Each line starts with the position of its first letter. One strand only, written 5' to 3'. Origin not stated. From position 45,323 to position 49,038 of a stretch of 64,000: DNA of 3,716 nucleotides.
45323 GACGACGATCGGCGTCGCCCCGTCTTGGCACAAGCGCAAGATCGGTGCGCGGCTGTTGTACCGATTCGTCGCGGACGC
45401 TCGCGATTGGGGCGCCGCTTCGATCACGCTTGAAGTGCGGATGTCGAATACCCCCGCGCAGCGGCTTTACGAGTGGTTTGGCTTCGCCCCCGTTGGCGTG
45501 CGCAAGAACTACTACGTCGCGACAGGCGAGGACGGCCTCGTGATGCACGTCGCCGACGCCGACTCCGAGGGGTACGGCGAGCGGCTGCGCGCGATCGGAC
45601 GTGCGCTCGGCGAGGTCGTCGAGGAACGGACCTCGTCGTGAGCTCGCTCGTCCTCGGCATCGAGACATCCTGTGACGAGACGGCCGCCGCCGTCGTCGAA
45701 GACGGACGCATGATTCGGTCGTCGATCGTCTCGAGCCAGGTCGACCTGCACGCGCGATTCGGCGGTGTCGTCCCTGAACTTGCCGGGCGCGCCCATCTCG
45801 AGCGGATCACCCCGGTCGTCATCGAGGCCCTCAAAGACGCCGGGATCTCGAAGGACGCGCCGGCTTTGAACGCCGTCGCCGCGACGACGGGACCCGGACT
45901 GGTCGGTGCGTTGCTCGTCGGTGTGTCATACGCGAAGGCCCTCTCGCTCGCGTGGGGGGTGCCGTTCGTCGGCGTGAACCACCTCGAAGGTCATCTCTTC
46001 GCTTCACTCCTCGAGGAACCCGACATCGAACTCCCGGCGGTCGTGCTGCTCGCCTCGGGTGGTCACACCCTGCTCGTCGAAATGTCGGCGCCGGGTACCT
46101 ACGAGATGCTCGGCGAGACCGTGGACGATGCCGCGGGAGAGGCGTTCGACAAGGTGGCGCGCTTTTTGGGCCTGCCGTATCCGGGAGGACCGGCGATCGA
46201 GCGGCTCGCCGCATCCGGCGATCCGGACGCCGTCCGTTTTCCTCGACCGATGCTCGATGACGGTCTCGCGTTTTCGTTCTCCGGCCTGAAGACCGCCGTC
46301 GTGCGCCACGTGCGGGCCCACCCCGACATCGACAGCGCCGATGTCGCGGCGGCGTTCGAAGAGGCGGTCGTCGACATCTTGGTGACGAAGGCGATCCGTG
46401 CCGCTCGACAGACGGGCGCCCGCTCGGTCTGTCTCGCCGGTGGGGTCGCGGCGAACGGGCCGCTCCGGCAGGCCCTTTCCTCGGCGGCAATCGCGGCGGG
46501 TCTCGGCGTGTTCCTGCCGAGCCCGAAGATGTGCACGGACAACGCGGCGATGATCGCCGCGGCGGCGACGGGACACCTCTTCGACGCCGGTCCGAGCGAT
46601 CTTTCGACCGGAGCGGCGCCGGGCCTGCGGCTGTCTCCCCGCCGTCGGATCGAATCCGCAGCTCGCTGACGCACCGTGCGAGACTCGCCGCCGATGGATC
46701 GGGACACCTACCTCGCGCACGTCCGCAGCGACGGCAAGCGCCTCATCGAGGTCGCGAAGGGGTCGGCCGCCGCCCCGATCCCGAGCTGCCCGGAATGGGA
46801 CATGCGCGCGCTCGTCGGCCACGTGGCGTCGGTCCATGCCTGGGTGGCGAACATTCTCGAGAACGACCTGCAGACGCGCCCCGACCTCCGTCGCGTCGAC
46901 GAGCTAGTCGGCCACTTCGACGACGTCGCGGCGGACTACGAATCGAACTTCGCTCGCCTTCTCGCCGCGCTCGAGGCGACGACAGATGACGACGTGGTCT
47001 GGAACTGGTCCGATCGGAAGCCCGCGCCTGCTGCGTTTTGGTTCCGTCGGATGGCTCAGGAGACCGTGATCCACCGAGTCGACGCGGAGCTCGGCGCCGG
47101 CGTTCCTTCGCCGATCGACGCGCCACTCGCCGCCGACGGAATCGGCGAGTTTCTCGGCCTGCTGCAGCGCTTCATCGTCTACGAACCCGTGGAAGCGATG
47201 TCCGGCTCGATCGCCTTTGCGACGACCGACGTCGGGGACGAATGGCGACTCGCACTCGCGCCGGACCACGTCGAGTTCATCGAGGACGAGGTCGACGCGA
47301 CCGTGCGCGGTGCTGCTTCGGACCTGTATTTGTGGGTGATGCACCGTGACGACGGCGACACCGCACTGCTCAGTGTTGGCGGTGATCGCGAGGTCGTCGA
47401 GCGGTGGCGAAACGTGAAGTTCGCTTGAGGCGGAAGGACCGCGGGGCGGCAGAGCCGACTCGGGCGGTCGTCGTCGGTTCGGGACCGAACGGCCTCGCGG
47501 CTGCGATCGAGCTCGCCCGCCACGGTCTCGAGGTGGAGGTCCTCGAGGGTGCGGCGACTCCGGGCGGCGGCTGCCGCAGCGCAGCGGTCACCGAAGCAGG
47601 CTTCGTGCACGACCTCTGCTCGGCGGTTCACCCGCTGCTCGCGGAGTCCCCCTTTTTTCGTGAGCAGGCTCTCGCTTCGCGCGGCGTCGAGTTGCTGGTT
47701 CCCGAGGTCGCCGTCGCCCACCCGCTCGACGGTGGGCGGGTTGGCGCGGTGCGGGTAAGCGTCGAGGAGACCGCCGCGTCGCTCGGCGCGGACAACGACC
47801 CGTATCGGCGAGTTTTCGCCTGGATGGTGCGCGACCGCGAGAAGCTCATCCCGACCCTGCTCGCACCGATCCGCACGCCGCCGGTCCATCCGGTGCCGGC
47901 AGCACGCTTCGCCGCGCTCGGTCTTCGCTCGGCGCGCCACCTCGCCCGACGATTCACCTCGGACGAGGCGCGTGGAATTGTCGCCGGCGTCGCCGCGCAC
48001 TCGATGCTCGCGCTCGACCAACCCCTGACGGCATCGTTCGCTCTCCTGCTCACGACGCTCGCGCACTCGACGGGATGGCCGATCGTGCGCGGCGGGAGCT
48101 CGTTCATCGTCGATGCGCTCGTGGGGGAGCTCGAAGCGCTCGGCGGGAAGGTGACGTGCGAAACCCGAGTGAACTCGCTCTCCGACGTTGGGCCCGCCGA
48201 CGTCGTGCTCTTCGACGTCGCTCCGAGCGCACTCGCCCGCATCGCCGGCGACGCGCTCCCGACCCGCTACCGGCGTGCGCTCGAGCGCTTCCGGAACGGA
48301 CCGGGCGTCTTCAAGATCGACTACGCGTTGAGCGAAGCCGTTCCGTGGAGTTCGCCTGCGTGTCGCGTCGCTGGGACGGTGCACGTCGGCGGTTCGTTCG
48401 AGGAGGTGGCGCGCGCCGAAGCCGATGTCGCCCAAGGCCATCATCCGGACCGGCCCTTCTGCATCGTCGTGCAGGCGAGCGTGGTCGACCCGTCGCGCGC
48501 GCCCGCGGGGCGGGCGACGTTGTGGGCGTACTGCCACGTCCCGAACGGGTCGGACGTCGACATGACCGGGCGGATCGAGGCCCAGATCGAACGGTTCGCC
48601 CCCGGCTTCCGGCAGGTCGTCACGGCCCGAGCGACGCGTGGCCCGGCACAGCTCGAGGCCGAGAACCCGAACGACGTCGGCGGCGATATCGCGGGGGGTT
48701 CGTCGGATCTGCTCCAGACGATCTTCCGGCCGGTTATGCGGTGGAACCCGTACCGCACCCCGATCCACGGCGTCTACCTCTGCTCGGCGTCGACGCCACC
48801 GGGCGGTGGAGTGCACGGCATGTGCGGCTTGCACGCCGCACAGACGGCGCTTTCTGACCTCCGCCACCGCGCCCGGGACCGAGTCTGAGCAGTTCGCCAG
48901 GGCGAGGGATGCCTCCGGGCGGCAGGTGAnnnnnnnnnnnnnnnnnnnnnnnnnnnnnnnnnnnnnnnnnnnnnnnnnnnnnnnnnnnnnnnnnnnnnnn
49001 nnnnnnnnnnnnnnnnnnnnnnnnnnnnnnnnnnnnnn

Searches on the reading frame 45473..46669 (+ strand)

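Call 44: search_protein_families(library=pfam, proteins=[window:45473-46669:+], max_evalue=0.001)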
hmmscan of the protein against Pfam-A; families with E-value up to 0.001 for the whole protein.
window:45473-46669:+ (398 aa): 3 families
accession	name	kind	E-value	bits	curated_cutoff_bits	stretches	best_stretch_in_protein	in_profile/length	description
PF00814.31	TsaD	-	3.8e-93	312.5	24.8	1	81-362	2-263/264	tRNA N6-adenosine threonylcarbamoyltransferase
PF22521.2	HypF_C_2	-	2.1e-09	38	27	1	221-356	96-234/241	Carbamoyltransferase, Kae1-like Domain, second subdomain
PF02543.21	Carbam_trans_N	-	0.00076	19.4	24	0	279-336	265-321/346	Carbamoyltransferase N-terminus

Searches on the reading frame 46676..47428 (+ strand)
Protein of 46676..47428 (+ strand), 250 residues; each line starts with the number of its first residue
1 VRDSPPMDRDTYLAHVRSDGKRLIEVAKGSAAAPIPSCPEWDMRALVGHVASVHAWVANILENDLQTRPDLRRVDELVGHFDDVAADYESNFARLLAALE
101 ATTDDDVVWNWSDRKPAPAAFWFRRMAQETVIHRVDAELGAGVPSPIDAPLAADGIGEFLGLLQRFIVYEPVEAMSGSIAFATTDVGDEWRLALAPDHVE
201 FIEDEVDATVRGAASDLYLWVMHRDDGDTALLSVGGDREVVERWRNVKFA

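Call 44: search_protein_families(library=pfam, proteins=[window:46676-47428:+], max_evalue=0.001)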
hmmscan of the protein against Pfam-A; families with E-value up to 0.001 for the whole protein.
window:46676-47428:+ (250 aa): 3 families
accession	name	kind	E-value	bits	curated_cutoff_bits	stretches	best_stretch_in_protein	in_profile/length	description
PF11716.13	MDMPI_N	-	9e-18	65.8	24.2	1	22-137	10-139/140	Mycothiol maleylpyruvate isomerase N-terminal domain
PF07398.16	MDMPI_C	-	1e-06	29.8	29.5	1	152-243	3-90/90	MDMPI C-terminal domain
PF12867.12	DinB_2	-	0.00029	21.7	24.8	1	23-134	12-125/128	DinB superfamily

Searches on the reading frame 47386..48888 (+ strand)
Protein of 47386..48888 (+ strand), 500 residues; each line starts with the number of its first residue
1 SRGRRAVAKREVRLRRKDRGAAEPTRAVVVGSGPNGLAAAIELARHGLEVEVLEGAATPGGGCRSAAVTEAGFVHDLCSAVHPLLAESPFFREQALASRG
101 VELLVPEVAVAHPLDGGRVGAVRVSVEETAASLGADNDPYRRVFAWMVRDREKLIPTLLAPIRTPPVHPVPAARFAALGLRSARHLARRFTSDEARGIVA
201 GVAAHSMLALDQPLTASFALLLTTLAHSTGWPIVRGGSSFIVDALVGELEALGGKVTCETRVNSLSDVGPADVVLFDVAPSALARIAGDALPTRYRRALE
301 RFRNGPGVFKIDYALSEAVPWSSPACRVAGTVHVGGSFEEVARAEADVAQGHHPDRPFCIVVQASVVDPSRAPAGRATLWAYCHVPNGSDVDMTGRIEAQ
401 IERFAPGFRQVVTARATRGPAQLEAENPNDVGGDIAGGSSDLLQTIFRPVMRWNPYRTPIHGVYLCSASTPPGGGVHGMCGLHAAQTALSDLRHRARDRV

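Call 44: search_protein_families(library=pfam, proteins=[window:47386-48888:+], max_evalue=0.001)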
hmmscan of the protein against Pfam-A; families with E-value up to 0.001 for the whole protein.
window:47386-48888:+ (500 aa): 9 families
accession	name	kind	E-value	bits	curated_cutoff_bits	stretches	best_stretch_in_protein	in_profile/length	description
PF13450.12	NAD_binding_8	-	9.4e-11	42.3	21.9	1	29-81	1-51/68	NAD(P)-binding Rossmann-like domain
PF01266.30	DAO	-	1.5e-08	35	27.9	1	27-125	2-93/353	FAD dependent oxidoreductase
PF07992.20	Pyr_redox_2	-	1.1e-05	25.4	26.1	1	26-73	2-51/291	Pyridine nucleotide-disulphide oxidoreductase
PF01946.23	Thi4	-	1.8e-05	24.6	26.2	1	27-63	20-57/235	Thi4 family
PF01593.30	Amino_oxidase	-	2.3e-05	24.3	19.8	1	36-271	3-233/443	Flavin containing amine oxidoreductase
PF01494.25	FAD_binding_3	-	0.00011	22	22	1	25-65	2-42/349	FAD binding domain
PF03486.20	HI0933_like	-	0.00013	22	50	0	26-60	2-36/244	HI0933-like protein Rossmann domain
PF12831.13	FAD_oxidored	-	0.00031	20.6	27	1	28-69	3-44/416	FAD dependent oxidoreductase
PF00890.30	FAD_binding_2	-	0.0005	19.8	20.4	1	27-61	2-36/414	FAD binding domain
